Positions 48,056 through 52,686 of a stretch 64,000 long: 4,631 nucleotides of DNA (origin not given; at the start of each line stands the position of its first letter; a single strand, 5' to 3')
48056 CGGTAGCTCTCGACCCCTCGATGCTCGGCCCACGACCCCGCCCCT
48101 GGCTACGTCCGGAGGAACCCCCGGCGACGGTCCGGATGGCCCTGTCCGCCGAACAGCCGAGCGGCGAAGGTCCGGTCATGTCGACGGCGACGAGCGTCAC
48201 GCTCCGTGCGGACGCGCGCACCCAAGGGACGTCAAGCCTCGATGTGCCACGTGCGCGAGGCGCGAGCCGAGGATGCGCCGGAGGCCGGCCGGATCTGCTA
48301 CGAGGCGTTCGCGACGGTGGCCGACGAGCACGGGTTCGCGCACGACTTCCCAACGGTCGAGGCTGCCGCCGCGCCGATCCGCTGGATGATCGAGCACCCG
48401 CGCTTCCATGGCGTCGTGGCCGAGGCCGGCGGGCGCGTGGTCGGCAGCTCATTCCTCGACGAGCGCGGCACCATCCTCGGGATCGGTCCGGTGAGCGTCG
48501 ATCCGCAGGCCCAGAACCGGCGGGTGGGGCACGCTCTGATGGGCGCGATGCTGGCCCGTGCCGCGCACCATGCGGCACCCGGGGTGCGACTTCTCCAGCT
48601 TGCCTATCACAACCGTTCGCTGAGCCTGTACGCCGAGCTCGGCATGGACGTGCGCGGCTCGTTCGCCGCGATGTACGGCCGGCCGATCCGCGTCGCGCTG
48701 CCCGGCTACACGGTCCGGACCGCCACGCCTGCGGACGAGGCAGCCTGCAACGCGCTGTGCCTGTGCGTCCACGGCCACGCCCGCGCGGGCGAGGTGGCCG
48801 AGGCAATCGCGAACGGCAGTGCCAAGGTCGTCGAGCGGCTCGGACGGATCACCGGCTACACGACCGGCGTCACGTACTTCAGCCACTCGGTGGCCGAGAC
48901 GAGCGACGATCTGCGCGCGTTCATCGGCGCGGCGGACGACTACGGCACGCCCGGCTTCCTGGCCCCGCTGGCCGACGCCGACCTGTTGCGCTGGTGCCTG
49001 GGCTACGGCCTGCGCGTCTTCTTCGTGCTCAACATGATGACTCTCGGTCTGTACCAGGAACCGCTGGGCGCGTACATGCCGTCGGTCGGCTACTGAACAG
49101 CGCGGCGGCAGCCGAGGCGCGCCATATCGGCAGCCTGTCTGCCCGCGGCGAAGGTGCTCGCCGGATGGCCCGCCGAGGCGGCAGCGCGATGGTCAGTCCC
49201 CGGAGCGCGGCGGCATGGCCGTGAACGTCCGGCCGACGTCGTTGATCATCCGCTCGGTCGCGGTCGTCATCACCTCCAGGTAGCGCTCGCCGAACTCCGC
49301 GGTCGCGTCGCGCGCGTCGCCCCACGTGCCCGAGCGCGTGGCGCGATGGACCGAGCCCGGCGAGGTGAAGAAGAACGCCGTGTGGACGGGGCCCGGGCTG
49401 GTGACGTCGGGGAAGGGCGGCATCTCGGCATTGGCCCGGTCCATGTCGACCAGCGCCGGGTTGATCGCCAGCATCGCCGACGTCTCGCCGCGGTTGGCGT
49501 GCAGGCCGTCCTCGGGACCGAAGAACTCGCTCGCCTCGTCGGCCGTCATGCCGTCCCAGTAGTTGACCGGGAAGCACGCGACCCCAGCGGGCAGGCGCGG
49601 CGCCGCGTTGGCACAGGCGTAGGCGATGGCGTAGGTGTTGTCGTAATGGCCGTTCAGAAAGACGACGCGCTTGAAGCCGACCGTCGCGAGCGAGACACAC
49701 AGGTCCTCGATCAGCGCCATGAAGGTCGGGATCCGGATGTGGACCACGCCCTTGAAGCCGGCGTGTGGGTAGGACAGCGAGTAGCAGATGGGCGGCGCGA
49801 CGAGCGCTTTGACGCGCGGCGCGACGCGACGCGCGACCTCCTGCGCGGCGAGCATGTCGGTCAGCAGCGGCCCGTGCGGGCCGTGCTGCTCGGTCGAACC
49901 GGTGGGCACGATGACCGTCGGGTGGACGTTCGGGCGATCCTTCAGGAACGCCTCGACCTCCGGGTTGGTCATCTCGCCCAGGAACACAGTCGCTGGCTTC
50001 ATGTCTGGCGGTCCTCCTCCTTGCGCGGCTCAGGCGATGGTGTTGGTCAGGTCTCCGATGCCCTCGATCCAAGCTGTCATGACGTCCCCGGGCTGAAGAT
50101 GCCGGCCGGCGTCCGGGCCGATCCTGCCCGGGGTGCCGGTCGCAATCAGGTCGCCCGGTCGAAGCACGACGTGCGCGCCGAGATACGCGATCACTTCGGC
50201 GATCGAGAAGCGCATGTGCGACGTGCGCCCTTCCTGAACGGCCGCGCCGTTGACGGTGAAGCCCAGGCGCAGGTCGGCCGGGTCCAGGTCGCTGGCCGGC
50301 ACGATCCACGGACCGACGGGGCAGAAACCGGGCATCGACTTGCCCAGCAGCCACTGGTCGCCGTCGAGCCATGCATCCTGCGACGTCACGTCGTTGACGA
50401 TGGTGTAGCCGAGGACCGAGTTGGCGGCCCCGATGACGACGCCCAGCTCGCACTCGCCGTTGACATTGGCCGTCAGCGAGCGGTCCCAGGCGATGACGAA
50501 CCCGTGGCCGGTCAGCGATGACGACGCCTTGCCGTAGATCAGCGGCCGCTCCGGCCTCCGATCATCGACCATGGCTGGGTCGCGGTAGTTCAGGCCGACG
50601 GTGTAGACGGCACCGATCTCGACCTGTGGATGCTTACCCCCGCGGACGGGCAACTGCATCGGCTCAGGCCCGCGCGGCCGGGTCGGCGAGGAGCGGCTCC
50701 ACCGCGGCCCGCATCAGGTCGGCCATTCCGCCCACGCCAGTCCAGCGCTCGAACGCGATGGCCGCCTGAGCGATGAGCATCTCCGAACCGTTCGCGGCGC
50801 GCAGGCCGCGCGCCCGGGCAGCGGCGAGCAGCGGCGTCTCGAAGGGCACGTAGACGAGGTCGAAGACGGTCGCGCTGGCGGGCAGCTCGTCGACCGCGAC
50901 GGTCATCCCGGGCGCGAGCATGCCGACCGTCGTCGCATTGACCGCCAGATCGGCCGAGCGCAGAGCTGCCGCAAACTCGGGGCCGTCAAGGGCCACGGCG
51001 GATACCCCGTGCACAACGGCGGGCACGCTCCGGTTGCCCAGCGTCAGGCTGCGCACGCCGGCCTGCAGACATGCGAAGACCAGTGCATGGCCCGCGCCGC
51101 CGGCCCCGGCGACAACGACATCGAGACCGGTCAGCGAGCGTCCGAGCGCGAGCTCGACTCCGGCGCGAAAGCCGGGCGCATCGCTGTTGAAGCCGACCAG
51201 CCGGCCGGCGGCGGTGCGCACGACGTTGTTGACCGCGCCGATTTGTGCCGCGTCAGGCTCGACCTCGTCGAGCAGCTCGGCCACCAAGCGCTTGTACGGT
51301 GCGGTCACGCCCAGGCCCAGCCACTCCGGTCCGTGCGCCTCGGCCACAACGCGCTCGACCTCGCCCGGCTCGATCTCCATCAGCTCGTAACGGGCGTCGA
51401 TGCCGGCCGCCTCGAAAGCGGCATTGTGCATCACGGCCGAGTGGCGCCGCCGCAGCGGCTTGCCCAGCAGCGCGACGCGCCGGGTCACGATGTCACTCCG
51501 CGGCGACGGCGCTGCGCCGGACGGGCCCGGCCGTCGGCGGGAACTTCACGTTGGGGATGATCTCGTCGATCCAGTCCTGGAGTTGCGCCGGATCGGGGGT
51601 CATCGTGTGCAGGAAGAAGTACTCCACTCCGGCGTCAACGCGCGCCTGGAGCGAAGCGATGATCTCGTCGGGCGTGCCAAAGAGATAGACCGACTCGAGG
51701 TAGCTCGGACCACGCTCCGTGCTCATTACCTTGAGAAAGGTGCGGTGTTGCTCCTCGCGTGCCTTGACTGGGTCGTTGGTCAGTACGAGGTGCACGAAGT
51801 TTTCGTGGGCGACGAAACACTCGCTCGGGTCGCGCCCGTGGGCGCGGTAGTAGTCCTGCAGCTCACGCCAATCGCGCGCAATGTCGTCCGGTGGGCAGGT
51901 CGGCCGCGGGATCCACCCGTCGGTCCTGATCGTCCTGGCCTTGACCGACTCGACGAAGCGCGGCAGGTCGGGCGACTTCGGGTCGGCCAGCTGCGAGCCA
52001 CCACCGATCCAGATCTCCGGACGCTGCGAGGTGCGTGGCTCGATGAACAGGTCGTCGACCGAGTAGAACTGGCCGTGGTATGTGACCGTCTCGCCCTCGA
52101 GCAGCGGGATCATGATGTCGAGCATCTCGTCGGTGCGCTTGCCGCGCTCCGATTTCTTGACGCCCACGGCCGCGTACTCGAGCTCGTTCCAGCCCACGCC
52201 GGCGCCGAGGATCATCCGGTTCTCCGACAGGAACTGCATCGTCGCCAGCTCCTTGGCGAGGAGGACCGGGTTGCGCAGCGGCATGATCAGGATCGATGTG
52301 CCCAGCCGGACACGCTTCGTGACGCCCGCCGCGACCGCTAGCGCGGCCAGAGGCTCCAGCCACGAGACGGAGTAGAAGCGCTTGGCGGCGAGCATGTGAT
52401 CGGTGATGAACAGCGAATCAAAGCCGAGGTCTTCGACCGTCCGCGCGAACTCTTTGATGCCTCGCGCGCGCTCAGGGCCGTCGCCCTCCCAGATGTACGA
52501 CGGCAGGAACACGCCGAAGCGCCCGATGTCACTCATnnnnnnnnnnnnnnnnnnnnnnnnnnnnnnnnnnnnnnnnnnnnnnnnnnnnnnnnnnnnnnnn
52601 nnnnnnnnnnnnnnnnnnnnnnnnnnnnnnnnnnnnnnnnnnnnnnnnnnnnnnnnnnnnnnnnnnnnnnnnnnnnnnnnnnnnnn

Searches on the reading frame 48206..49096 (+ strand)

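Call 86: search_protein_families(library=pfam, proteins=[window:48206-49096:+])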
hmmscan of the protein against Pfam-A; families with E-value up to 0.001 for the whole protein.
window:48206-49096:+ (296 aa): 3 families
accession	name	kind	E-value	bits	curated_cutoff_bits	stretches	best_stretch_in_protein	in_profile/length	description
PF00583.31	Acetyltransf_1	-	1.7e-08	35.2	20.7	1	55-147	23-116/116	Acetyltransferase (GNAT) family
PF13508.13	Acetyltransf_7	-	3.1e-07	31.1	27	1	68-146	4-81/84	Acetyltransferase (GNAT) domain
PF13673.13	Acetyltransf_10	-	7.6e-06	26.4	23.6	1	56-149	20-109/128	Acetyltransferase (GNAT) domain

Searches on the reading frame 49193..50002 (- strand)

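Call 86: search_protein_families(library=pfam, proteins=[window:49193-50002:-])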
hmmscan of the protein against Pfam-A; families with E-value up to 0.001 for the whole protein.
window:49193-50002:- (269 aa): 1 family
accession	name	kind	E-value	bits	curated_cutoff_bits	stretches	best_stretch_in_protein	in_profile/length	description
PF02633.19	Creatininase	-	2e-61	207.9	31.3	1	10-252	2-237/238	Creatinine amidohydrolase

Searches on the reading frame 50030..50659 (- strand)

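Call 87: search_protein_families(library=pfam, proteins=[window:50030-50659:-])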
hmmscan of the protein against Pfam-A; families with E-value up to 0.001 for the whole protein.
window:50030-50659:- (209 aa): 1 family
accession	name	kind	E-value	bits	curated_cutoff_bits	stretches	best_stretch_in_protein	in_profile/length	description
PF01557.24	FAA_hydrolase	-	3.3e-49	167.9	23.9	1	18-208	2-213/214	Fumarylacetoacetate (FAA) hydrolase C-terminal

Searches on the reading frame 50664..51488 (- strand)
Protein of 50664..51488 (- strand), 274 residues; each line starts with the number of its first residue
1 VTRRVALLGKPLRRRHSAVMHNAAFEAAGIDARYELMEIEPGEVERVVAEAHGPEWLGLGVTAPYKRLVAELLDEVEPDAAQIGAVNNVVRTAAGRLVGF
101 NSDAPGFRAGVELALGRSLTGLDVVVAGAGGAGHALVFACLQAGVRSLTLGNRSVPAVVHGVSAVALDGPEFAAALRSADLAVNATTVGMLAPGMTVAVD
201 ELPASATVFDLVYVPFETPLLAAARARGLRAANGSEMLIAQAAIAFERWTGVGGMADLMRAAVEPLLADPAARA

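Call 87: search_protein_families(library=pfam, proteins=[window:50664-51488:-])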
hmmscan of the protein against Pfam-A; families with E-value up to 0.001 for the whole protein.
window:50664-51488:- (274 aa): 2 families
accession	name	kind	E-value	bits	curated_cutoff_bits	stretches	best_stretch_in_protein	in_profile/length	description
PF08501.16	Shikimate_dh_N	-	8.7e-22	77.6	27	1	7-89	1-83/83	Shikimate dehydrogenase substrate binding domain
PF18317.6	SDH_C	-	3.2e-08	33.6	25.8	1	234-264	1-31/31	Shikimate 5'-dehydrogenase C-terminal domain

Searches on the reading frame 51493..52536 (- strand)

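Call 87: search_protein_families(library=pfam, proteins=[window:51493-52536:-])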
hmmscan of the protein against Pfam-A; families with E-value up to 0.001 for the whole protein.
window:51493-52536:- (347 aa): 1 family
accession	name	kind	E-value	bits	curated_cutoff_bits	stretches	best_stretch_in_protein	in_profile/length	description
PF00296.26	Bac_luciferase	-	3.9e-49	168.1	27.9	1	6-273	2-250/314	Luciferase-like monooxygenase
